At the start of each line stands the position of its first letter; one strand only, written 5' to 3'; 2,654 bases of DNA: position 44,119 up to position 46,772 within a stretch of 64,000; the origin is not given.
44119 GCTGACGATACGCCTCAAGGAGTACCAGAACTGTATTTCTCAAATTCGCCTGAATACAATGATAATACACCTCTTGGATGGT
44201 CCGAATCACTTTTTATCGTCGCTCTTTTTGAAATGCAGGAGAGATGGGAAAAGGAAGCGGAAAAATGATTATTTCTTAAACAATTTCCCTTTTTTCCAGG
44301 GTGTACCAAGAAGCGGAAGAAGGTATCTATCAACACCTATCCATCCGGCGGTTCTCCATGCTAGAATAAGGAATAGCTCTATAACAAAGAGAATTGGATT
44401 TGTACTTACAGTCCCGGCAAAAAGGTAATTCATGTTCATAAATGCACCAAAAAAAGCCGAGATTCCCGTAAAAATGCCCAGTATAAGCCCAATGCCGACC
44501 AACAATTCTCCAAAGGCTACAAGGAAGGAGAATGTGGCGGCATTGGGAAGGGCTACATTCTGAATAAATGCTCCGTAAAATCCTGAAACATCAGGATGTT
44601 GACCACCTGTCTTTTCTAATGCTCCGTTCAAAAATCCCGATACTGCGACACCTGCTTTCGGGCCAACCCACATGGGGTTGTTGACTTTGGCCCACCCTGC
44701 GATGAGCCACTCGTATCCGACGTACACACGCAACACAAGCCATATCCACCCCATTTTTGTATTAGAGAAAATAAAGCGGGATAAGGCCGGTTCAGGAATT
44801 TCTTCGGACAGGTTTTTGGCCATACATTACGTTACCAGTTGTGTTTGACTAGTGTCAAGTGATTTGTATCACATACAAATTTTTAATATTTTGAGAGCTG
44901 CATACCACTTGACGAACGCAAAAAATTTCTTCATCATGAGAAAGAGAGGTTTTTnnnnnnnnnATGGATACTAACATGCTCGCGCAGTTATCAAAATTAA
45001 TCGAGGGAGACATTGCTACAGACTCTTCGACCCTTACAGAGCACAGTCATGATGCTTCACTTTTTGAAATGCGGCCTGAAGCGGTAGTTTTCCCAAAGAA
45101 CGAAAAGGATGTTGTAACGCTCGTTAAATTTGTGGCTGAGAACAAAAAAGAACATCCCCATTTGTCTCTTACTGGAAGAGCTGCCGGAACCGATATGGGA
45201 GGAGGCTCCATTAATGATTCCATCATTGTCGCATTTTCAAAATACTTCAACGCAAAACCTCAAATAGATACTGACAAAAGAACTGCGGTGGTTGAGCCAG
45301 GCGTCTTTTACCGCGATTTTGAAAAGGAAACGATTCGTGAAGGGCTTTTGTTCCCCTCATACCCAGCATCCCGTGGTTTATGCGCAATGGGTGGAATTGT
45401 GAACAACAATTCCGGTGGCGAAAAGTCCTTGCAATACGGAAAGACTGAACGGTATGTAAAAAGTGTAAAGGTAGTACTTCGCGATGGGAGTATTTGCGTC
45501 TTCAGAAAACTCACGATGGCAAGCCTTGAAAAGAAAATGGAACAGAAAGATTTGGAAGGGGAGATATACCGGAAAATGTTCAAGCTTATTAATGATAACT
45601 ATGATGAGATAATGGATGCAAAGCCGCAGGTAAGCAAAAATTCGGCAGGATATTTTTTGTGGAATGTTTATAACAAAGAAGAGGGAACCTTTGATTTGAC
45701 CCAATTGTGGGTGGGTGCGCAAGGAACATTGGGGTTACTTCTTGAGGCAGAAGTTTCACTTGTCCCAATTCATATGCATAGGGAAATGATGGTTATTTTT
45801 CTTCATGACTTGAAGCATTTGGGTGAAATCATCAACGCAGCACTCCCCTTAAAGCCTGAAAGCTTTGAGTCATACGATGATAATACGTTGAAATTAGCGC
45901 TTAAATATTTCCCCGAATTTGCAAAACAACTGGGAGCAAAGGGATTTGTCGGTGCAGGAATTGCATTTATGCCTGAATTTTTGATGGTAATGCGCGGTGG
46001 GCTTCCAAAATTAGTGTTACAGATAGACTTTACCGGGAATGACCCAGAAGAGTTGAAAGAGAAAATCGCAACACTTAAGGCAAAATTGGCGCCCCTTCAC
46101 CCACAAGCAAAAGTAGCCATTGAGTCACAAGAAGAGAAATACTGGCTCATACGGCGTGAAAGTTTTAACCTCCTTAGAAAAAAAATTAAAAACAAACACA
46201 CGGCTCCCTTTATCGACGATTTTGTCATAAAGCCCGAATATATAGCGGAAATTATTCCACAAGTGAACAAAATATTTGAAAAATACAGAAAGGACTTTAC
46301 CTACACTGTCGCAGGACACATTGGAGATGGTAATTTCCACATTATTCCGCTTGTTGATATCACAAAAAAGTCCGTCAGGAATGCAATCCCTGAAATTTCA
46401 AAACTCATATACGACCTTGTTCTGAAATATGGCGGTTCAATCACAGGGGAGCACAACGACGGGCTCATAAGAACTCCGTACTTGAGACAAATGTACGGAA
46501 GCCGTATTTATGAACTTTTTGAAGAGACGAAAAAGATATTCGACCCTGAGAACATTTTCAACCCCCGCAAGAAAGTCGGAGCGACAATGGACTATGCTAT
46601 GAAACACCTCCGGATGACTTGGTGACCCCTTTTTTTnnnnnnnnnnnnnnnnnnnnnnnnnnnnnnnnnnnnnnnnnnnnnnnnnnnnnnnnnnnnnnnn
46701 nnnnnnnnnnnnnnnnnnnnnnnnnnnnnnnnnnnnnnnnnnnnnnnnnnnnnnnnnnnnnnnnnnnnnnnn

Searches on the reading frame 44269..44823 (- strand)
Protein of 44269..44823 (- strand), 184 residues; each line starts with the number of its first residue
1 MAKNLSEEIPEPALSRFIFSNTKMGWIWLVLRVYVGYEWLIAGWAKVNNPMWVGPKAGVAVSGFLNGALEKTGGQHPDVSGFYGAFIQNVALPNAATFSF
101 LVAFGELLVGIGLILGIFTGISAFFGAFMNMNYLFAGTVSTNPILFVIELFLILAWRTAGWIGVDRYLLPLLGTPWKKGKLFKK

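Call 59: search_protein_families(library=pfam, proteins=[window:44269-44823:-])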
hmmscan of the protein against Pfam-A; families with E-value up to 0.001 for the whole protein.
window:44269-44823:- (184 aa): 2 families
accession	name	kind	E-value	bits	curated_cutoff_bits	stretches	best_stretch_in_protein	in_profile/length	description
PF07681.17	DoxX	-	3.8e-09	37.5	23.6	1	28-131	2-77/85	DoxX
PF04173.18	DoxD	-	3.5e-08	34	22.7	1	29-172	3-148/167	TQO small subunit DoxD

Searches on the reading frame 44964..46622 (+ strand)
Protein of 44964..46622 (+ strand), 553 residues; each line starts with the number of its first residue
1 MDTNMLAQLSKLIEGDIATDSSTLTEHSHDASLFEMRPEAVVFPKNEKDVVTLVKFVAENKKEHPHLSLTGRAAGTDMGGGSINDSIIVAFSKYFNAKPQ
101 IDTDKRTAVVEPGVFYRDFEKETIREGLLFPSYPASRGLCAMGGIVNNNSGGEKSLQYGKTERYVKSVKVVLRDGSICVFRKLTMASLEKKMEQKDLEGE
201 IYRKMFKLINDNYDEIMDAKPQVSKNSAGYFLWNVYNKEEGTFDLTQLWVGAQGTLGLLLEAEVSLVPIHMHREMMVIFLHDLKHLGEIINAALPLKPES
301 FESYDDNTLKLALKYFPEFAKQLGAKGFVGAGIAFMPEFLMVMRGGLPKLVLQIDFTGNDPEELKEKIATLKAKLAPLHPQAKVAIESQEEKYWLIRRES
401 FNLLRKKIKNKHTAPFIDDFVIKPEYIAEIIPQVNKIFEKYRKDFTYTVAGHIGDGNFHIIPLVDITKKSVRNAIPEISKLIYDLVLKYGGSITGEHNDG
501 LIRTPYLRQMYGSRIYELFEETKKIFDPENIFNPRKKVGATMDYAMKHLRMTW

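Call 59: search_protein_families(library=pfam, proteins=[window:44964-46622:+])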
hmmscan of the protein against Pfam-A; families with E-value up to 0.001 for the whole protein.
window:44964-46622:+ (553 aa): 2 families
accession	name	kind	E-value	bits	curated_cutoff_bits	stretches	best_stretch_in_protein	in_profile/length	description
PF02913.24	FAD-oxidase_C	-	3.4e-39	135.5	21.2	1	273-536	5-247/248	FAD linked oxidases, C-terminal domain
PF01565.28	FAD_binding_4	-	4.9e-28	98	26.4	1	38-178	1-136/139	FAD binding domain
